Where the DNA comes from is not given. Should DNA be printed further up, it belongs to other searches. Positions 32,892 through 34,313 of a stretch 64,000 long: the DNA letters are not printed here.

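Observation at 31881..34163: Arginase-fold ureohydrolase translationally coupled to a stand-alone urease-gamma-like protein and a His-rich Ni/Co transporter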

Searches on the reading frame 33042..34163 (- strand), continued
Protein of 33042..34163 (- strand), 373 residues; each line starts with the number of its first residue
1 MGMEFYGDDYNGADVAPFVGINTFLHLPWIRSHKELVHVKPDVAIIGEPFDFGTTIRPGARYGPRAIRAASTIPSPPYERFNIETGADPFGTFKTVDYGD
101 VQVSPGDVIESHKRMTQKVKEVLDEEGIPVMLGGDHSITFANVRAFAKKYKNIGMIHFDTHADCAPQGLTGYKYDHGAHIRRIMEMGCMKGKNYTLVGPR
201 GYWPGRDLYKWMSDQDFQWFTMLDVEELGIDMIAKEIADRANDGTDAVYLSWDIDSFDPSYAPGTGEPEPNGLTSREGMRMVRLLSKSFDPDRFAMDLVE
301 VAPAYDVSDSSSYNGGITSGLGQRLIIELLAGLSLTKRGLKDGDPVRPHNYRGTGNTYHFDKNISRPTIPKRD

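Call 71: find_homologous_proteins(query=P0121, max_evalue=1e-40)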
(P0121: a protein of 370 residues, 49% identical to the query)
Query P0121 (370 aa): 1664 proteins with E <= 1e-40 among 8000 candidates; the best 120 are listed.
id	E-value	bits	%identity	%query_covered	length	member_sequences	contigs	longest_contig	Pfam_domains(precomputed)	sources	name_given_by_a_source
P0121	6.9e-248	840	100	100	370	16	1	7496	PF00491.27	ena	-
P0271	3.7e-227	772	91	100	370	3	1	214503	PF00491.27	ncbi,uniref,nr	ncbi:agmatinase family protein [Natronococcus sp. A-GB1]|uniref:agmatinase family protein n=1 Tax=Na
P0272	1.2e-219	747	87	100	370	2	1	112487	PF00491.27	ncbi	-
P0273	1.4e-219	747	85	100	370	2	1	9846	PF00491.27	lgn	-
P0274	3.4e-216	736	86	100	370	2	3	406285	PF00491.27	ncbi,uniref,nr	ncbi:agmatinase family protein [Halalkalicoccus jeotgali]|uniref:Agmatinase n=1 Tax=Halalkalicoccus 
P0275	6.6e-214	728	86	100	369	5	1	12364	PF00491.27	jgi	jgi:agmatinase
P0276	2.2e-213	727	85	100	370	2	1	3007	PF00491.27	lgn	-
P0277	2.4e-207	707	84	100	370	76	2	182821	PF00491.27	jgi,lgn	-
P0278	4.0e-207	706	83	100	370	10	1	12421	PF00491.27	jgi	jgi:agmatinase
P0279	1.5e-206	704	82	100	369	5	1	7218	PF00491.27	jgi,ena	-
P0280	8.5e-206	702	83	99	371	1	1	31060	PF00491.27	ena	-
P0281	1.1e-205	701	82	100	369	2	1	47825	PF00491.27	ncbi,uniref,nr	ncbi:agmatinase family protein [Halorientalis sp.]|uniref:agmatinase family protein n=1 Tax=Halorien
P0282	1.1e-205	701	83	99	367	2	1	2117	PF00491.27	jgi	-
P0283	1.6e-205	701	83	98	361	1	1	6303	PF00491.27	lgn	-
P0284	4.2e-205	699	81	100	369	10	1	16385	PF00491.27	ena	-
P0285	4.5e-205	699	81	100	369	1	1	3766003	PF00491.27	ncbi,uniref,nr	ncbi:agmatinase family protein [Natrinema marinum]|uniref:agmatinase family protein n=1 Tax=Natrinem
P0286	8.6e-205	698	82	100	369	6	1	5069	PF00491.27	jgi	-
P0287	4.1e-204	696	82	100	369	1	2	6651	PF00491.27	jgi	jgi:agmatinase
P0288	1.7e-203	694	83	100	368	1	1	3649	PF00491.27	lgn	-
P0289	2.6e-203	694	81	99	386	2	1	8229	PF00491.27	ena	-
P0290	1.1e-202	692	81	100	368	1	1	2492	PF00491.27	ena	-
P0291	1.5e-202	691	81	100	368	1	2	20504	PF00491.27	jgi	jgi:agmatinase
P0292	3.7e-202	690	82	99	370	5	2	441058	PF00491.27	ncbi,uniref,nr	ncbi:agmatinase family protein [Halarchaeum nitratireducens]|uniref:Agmatinase n=1 Tax=Halarchaeum n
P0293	4.4e-202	689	80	100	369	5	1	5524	PF00491.27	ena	-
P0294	6.5e-202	689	81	100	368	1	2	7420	PF00491.27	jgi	-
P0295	7.7e-202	689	81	99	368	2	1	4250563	PF00491.27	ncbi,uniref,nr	ncbi:agmatinase [Salinigranum rubrum]|uniref:Agmatinase n=1 Tax=Salinigranum rubrum TaxID=755307 Rep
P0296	9.6e-202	688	81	100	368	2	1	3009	PF00491.27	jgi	-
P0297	2.3e-201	687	81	100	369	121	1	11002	PF00491.27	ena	-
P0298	3.3e-201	687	80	100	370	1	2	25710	PF00491.27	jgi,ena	jgi:agmatinase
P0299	1.1e-200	685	79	100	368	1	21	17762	PF00491.27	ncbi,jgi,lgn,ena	jgi:agmatinase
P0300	1.6e-200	684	81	100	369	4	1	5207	PF00491.27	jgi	-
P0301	1.6e-199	681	79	100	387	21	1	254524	PF00491.27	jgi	-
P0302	1.2e-198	678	79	100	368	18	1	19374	PF00491.27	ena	-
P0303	1.4e-197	675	79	100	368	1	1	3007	PF00491.27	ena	-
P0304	1.4e-197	675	79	100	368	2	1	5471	PF00491.27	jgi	-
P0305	1.3e-194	665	82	95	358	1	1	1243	PF00491.27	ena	-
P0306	1.5e-192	658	77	100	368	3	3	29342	PF00491.27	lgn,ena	-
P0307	1.8e-191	655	76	100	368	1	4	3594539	PF00491.27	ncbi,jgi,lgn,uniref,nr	ncbi:agmatinase family protein [Haloquadratum walsbyi]|jgi:Arginase/agmatinase/formimionoglutamate h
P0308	8.8e-190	649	76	99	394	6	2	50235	PF00491.27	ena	-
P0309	2.4e-186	638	75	99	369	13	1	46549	PF00491.27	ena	-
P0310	7.4e-186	636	77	100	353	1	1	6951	PF00491.27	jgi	jgi:agmatinase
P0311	8.3e-182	623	71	100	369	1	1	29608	PF00491.27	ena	-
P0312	9.4e-178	609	70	100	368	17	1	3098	PF00491.27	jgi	jgi:agmatinase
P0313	1.7e-176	605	70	100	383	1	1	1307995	PF00491.27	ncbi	-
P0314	5.6e-175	600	73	94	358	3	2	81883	PF00491.27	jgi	-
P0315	3.6e-161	555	67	95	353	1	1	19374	PF00491.27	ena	-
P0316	4.3e-153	528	64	95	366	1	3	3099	PF00491.27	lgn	-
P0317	5.0e-153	528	63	94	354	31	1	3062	PF00491.27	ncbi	-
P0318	4.7e-147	508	61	96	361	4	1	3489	PF00491.27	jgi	jgi:agmatinase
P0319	2.6e-144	499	59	95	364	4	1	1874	PF00491.27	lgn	-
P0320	7.2e-140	485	62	94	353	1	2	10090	PF00491.27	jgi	jgi:agmatinase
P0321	8.5e-140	484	59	96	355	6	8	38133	PF00491.27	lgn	-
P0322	3.7e-129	449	56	95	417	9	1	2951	PF00491.27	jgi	jgi:guanidinobutyrase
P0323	2.6e-128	447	54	98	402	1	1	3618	PF00491.27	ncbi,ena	-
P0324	1.1e-127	445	55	95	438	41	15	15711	PF00491.27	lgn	-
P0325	1.8e-127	444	55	95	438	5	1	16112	PF00491.27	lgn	-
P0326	3.8e-127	443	54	94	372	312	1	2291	PF00491.27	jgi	-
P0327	4.1e-126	439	54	95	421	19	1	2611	PF00491.27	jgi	jgi:agmatinase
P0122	2.8e-125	437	78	64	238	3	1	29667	PF00491.27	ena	-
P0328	1.5e-124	434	53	94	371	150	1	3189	PF00491.27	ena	-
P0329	1.6e-123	431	53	97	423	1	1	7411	PF00491.27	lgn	-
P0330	2.0e-123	431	53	94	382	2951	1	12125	PF00491.27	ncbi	-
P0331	3.0e-119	417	49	98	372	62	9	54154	PF00491.27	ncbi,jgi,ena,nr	ncbi:MAG: agmatinase [Thaumarchaeota archaeon]|nr:agmatinase [Nitrososphaerota archaeon]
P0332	1.2e-116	408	49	95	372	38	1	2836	PF00491.27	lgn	-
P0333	4.1e-115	403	49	95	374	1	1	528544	PF00491.27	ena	-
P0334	4.5e-115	403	49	95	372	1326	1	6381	PF00491.27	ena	-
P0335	6.0e-112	393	48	96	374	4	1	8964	PF00491.27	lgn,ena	-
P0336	9.9e-112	392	48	95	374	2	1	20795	PF00491.27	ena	-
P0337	1.9e-111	391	50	94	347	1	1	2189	PF00491.27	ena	-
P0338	2.8e-111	391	48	95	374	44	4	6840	PF00491.27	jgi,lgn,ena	-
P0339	1.1e-110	389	47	95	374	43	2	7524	PF00491.27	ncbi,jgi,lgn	-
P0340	3.6e-110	387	47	95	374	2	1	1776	PF00491.27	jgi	-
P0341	6.0e-110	386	54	81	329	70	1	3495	PF00491.27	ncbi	ncbi:MAG: agmatinase, partial [Nitrosopumilales archaeon]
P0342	3.4e-105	371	48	94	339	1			PF00491.27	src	-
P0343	6.3e-105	370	48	94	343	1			PF00491.27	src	-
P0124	1.2e-101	359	62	67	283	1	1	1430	PF00491.27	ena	-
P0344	5.7e-93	330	49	76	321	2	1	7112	PF00491.27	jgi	jgi:guanidinobutyrase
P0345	8.4e-92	326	63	65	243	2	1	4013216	PF00491.27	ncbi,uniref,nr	ncbi:agmatinase family protein [Natronococcus occultus]|uniref:agmatinase family protein n=1 Tax=Nat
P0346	2.1e-86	309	49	70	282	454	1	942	PF00491.27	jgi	jgi:guanidinobutyrase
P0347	5.1e-76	275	45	92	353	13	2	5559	PF00491.27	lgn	-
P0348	8.2e-76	274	52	60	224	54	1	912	PF00491.27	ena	-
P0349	1.1e-75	273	51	60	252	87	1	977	PF00491.27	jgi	jgi:agmatinase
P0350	3.9e-75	272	46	65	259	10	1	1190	PF00491.27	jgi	jgi:agmatinase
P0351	6.8e-75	271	49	61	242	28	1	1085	PF00491.27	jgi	-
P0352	1.2e-74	270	43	87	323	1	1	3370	PF00491.27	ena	-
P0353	1.6e-74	270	46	64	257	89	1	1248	PF00491.27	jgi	jgi:agmatinase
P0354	1.2e-73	267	44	90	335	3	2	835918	PF00491.27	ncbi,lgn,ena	-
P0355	2.1e-73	266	42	90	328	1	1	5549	PF00491.27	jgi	jgi:agmatinase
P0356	4.8e-73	265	44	88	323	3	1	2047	PF00491.27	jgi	jgi:agmatinase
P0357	9.9e-73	264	45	88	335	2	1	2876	PF00491.27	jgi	jgi:agmatinase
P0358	1.4e-72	263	45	89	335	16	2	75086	PF00491.27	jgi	jgi:agmatinase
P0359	1.8e-72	263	45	79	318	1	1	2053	PF00491.27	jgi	jgi:agmatinase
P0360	2.7e-72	262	34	83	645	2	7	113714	PF00491.27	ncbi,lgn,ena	-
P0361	2.7e-72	262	40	92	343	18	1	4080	PF00491.27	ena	-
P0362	1.8e-71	260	43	92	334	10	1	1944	PF00491.27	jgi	jgi:agmatinase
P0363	2.1e-71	259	39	90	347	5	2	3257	PF00491.27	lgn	-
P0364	5.5e-71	258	42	94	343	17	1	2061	PF00491.27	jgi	jgi:agmatinase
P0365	6.0e-71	258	43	90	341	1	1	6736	PF00491.27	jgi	jgi:agmatinase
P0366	7.0e-71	258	40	90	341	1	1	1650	PF00491.27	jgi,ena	-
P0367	9.7e-71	257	44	92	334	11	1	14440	PF00491.27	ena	-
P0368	1.5e-70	257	44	88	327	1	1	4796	PF00491.27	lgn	-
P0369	1.7e-70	256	44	89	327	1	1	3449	PF00491.27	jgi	-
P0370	1.8e-70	256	49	68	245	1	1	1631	PF00491.27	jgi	jgi:agmatinase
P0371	1.8e-70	256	43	90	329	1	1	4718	PF00491.27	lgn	-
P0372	2.4e-70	256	43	90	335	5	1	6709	PF00491.27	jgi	jgi:agmatinase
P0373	2.6e-70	256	42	81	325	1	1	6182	PF00491.27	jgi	jgi:agmatinase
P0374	4.1e-70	255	42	91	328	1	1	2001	PF00491.27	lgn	-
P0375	4.5e-70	255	43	89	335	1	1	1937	PF00491.27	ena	-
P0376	6.1e-70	255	43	89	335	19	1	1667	PF00491.27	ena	-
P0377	8.2e-70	254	44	88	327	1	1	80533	PF00491.27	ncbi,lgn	-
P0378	1.2e-69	254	40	91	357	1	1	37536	PF00491.27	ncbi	ncbi:MAG: agmatinase [Candidatus Dormibacteria bacterium]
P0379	1.4e-69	253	41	89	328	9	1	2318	PF00491.27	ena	-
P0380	4.5e-69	252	41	94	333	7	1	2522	PF00491.27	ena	-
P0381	4.8e-69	252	41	89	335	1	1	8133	PF00491.27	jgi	jgi:agmatinase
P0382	5.6e-69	251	40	89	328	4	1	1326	PF00491.27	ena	-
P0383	6.8e-69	251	42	90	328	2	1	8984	PF00491.27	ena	-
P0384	1.2e-68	250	39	93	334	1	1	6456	PF00491.27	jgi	jgi:agmatinase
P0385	1.8e-68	250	43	89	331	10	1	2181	PF00491.27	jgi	jgi:agmatinase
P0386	1.8e-68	250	45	85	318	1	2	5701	PF00491.27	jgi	jgi:agmatinase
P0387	1.9e-68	250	41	89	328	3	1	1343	PF00491.27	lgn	-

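Call 72: find_encoding_contigs(protein=P0307, flank=7000, max_places=1)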
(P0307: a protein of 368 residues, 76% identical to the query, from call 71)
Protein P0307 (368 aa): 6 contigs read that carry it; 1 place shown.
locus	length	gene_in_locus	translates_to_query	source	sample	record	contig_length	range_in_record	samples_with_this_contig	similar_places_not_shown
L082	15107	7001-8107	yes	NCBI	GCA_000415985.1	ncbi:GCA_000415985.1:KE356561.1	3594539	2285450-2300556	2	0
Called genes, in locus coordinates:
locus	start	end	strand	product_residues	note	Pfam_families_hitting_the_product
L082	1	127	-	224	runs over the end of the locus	PF04967:HTH_10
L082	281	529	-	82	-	-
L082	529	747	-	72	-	-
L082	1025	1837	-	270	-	-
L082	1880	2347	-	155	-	PF13520:AA_permease_2, PF00324:AA_permease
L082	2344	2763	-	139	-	PF00582:Usp (weak)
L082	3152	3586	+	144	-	-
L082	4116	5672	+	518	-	PF00474:SSF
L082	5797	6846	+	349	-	PF04014:MazE_antitoxin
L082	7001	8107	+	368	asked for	PF00491:Arginase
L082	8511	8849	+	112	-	-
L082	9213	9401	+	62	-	-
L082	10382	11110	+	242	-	PF20108:DUF6498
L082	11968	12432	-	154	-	-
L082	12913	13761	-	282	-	PF14344:DUF4397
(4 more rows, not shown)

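Call 73: find_encoding_contigs(protein=P0285, flank=7000, max_places=1)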
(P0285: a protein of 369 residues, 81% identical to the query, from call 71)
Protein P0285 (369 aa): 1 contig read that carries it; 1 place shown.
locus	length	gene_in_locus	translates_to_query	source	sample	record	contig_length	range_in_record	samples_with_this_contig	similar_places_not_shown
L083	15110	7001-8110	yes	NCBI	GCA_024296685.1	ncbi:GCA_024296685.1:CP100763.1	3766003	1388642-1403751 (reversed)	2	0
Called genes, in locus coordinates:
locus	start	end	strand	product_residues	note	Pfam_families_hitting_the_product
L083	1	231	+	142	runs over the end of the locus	PF00547:Urease_gamma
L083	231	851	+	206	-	PF02492:cobW, PF03308:MeaB (weak)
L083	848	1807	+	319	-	PF01774:UreD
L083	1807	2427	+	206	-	PF02814:UreE_N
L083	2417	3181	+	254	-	PF01730:UreF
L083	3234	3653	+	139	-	-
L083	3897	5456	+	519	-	PF00474:SSF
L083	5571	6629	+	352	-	PF04014:MazE_antitoxin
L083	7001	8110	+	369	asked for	PF00491:Arginase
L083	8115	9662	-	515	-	PF01425:Amidase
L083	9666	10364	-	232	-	PF00857:Isochorismatase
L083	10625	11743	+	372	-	PF01547:SBP_bac_1, PF13416:SBP_bac_8, PF13343:SBP_bac_6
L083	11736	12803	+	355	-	PF00005:ABC_tran, PF13304:AAA_21 (faint), PF13401:AAA_22 (faint), PF08402:TOBE_2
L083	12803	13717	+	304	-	PF00528:BPD_transp_1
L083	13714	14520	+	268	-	PF00528:BPD_transp_1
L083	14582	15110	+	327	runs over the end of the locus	PF00491:Arginase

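Call 74: find_encoding_contigs(protein=P0330, flank=7000, max_places=2)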
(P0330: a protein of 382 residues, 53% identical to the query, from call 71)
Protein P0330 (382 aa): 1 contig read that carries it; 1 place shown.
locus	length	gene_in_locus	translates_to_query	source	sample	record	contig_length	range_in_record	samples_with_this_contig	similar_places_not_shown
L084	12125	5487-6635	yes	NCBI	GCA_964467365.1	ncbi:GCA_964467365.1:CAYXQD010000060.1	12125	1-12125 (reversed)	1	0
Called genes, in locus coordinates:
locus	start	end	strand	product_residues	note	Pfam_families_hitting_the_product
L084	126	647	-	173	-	-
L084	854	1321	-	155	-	PF00582:Usp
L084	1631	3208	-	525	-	PF00474:SSF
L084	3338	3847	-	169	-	-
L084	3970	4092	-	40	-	-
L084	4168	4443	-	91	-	-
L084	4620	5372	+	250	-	PF02195:ParB_N, PF17762:HTH_ParB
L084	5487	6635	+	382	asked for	PF00491:Arginase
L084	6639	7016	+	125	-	PF00547:Urease_gamma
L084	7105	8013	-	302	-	PF03824:NicO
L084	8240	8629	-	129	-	PF08753:NikR_C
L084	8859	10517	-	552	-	PF00118:Cpn60_TCP1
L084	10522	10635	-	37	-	-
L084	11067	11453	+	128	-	-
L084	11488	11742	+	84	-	-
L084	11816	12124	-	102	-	?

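Call 75: find_encoding_contigs(protein=P0321, flank=7000, max_places=2)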
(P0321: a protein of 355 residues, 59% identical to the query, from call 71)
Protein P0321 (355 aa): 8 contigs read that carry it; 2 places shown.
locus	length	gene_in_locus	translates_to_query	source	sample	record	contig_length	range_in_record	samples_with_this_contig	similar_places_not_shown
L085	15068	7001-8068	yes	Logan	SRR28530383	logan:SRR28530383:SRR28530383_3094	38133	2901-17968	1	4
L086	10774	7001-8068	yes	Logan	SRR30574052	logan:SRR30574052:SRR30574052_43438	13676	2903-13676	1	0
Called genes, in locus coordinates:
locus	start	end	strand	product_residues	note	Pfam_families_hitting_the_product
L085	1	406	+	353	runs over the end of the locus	PF02653:BPD_transp_2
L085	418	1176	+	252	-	PF02463:SMC_N, PF00005:ABC_tran, PF13304:AAA_21 (faint), PF12399:BCA_ABC_TP_C (weak)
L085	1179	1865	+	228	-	PF00005:ABC_tran, PF13175:AAA_15 (weak), PF13304:AAA_21 (weak)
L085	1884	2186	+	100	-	PF00547:Urease_gamma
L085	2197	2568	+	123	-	PF00699:Urease_beta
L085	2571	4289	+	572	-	PF00449:Urease_alpha, PF07969:Amidohydro_3 (faint), PF01979:Amidohydro_1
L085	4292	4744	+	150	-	PF02814:UreE_N, PF05194:UreE_C (weak)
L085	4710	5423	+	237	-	PF01730:UreF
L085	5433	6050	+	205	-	PF02492:cobW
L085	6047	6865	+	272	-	PF01774:UreD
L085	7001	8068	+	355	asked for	PF00491:Arginase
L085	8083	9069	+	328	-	PF03180:Lipoprotein_9 (weak), PF13379:NMT1_2, PF09084:NMT1, PF12974:Phosphonate-bd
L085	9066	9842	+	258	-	PF00528:BPD_transp_1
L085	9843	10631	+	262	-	PF00005:ABC_tran, PF13304:AAA_21 (faint)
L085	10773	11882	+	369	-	-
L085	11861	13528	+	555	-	PF13187:Fer4_9 (faint), PF14697:Fer4_21 (faint), PF00037:Fer4 (weak), PF12837:Fer4_6 (weak), PF12838:Fer4_7 (weak), PF13484:Fer4_16, PF25160:LdpA_Fe-S-bd (faint), PF01645:Glu_synthase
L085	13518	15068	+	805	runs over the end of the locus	PF01493:GXGXG (weak), PF14691:Fer4_20, PF01266:DAO, PF03486:HI0933_like, PF07992:Pyr_redox_2, PF13450:NAD_binding_8, PF13738:Pyr_redox_3, PF12838:Fer4_7, +5 more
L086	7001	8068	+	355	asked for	PF00491:Arginase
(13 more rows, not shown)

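Call 78: find_encoding_contigs(protein=P0324, flank=7000, max_places=2)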
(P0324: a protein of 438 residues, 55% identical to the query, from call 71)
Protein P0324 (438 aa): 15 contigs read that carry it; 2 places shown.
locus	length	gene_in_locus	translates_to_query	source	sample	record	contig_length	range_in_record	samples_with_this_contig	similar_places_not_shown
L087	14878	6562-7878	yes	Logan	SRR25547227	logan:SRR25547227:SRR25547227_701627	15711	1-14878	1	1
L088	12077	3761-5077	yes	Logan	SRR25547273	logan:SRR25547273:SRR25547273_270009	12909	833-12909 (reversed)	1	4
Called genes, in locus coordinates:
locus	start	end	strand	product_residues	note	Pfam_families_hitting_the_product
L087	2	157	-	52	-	?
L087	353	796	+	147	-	PF00571:CBS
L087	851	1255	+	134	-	PF00903:Glyoxalase, PF12681:Glyoxalase_2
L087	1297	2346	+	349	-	PF01916:DS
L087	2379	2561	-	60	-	PF00096:zf-C2H2 (faint), PF12874:zf-met (faint), PF13894:zf-C2H2_4 (faint), PF13912:zf-C2H2_6 (faint)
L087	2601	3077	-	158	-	-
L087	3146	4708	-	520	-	PF00474:SSF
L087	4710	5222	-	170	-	PF13432:TPR_16, PF14559:TPR_19 (weak), PF00515:TPR_1, PF07719:TPR_2 (weak), PF13414:TPR_11 (weak), PF00515:TPR_1 (weak), PF13414:TPR_11 (weak), PF13431:TPR_17, +13 more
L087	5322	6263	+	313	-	PF02195:ParB_N, PF17762:HTH_ParB, PF09687:PRESAN (faint)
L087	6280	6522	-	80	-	-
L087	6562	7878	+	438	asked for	PF00491:Arginase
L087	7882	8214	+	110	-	PF00547:Urease_gamma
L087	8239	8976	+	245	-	-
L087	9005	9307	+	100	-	PF00547:Urease_gamma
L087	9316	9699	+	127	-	PF00699:Urease_beta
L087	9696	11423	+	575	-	PF00449:Urease_alpha, PF07969:Amidohydro_3 (faint), PF01979:Amidohydro_1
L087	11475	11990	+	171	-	PF02814:UreE_N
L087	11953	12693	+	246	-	PF01730:UreF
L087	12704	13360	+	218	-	PF02492:cobW, PF03308:MeaB (faint)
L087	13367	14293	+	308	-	PF01774:UreD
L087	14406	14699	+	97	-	-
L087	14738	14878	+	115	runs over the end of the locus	-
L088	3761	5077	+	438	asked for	PF00491:Arginase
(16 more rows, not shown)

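Call 79: find_encoding_contigs(protein=P0313, flank=7000, max_places=1)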
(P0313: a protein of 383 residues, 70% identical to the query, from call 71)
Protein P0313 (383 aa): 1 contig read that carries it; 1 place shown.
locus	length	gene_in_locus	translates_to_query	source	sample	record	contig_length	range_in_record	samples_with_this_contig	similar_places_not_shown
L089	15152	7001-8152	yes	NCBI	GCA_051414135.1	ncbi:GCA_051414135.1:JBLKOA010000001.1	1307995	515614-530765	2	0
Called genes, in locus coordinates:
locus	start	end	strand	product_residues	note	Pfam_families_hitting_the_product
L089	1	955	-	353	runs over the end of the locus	PF00528:BPD_transp_1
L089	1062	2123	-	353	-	PF12849:PBP_like_2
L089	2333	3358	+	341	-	PF04014:MazE_antitoxin, PF01895:PhoU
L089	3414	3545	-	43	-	-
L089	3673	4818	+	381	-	PF01071:GARS_A (weak), PF02222:ATP-grasp (weak), PF02786:CPSase_L_D2, PF08442:ATP-grasp_2, PF13549:ATP-grasp_5, PF24948:Citrate_synth_N, PF00549:Ligase_CoA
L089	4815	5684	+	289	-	PF02629:CoA_binding, PF13380:CoA_binding_2 (faint), PF13607:Succ_CoA_lig, PF00549:Ligase_CoA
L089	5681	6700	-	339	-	PF04014:MazE_antitoxin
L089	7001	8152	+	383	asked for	PF00491:Arginase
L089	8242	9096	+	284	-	PF02535:Zip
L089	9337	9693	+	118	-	-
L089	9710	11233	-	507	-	PF00474:SSF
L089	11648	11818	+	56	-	-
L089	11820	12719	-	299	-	PF25936:HisG_halo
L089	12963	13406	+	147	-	PF14539:DUF4442, PF03061:4HBT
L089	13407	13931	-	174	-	-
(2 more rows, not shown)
